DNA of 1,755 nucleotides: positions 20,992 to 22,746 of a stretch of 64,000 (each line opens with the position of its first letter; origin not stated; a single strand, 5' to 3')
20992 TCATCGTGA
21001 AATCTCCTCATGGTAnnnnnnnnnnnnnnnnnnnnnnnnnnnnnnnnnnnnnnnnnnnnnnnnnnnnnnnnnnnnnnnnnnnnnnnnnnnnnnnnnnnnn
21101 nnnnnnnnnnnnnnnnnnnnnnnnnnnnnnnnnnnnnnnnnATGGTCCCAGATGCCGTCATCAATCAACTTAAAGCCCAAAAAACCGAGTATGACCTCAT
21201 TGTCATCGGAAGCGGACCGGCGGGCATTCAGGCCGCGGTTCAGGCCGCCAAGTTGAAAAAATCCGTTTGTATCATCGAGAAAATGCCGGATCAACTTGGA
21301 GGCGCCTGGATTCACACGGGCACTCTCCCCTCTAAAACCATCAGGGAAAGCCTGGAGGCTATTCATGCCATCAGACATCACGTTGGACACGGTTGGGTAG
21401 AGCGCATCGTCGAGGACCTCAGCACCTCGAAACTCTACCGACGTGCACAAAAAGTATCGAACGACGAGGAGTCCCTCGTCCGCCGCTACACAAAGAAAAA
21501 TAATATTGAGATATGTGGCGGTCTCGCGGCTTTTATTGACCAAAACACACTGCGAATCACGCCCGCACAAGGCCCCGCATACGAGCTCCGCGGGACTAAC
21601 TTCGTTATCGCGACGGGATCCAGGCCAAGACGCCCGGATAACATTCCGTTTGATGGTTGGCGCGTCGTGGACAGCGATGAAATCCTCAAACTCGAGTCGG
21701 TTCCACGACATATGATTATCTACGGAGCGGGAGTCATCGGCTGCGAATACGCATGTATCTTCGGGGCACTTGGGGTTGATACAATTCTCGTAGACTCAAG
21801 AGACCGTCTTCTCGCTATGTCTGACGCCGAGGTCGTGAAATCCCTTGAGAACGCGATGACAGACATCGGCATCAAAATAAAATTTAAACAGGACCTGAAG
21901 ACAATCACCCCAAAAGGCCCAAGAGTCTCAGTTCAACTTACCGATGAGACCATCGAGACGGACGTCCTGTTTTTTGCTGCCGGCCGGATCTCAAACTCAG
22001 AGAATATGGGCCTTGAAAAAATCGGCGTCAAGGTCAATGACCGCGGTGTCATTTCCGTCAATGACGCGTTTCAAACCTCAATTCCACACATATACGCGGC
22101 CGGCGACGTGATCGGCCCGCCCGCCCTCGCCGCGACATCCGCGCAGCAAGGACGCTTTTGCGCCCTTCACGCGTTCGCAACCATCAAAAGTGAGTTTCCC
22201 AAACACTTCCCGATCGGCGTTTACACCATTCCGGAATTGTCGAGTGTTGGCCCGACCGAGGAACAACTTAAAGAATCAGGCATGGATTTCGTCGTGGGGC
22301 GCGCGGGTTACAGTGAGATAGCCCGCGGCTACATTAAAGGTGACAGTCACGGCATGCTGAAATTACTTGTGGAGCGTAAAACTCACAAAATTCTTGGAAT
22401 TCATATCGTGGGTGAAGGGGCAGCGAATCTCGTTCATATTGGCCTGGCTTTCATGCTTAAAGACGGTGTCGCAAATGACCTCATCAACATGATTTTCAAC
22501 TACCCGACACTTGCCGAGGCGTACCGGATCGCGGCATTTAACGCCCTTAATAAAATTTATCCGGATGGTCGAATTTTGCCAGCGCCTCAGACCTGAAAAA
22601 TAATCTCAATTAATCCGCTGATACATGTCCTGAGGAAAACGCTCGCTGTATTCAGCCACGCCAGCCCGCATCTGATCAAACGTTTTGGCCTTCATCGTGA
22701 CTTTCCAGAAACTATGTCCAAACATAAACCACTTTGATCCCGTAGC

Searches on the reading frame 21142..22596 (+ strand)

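Call 22: search_protein_families(library=pfam, proteins=[window:21142-22596:+], max_evalue=0.01)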
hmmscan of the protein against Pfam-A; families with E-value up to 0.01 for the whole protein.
window:21142-22596:+ (484 aa): 15 families
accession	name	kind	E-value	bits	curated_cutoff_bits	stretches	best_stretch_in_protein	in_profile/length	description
PF07992.20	Pyr_redox_2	-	9.2e-59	199.7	26.1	1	17-337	1-291/291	Pyridine nucleotide-disulphide oxidoreductase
PF02852.28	Pyr_redox_dim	-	7.8e-25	87.7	25.3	1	357-463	2-108/110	Pyridine nucleotide-disulphide oxidoreductase, dimerisation domain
PF00070.33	Pyr_redox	-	3e-19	69.8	22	1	190-268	1-81/82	Pyridine nucleotide-disulphide oxidoreductase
PF13738.12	Pyr_redox_3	-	3.1e-11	43.5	30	1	20-321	1-305/305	Pyridine nucleotide-disulphide oxidoreductase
PF03486.20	HI0933_like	-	3.8e-11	43.3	50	2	18-50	2-34/244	HI0933-like protein Rossmann domain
PF12831.13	FAD_oxidored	-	1.7e-09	37.9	27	1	18-95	1-70/416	FAD dependent oxidoreductase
PF00890.30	FAD_binding_2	-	2.1e-07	30.9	20.4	1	18-51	1-34/414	FAD binding domain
PF01134.28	GIDA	-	2.6e-07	30.5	22.1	1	18-53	1-36/391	Glucose inhibited division protein A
PF13450.12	NAD_binding_8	-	4.7e-06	27.2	21.9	1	21-56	1-35/68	NAD(P)-binding Rossmann-like domain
PF01262.27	AlaDh_PNT_C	-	3.4e-05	23.8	23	0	19-52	31-64/214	Alanine dehydrogenase/PNT, C-terminal domain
PF01946.23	Thi4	-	5.3e-05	23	26.2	1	15-62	16-63/235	Thi4 family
PF01266.30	DAO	-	6.5e-05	23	27.9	1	18-101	1-86/353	FAD dependent oxidoreductase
PF01494.25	FAD_binding_3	-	0.00039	20.2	22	0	17-52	2-37/349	FAD binding domain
PF05834.18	Lycopene_cycl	-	0.00091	18.8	23.4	1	18-53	1-38/380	Lycopene cyclase protein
PF02737.24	3HCDH_N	-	0.001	19.4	22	0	193-254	4-66/180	3-hydroxyacyl-CoA dehydrogenase, NAD binding domain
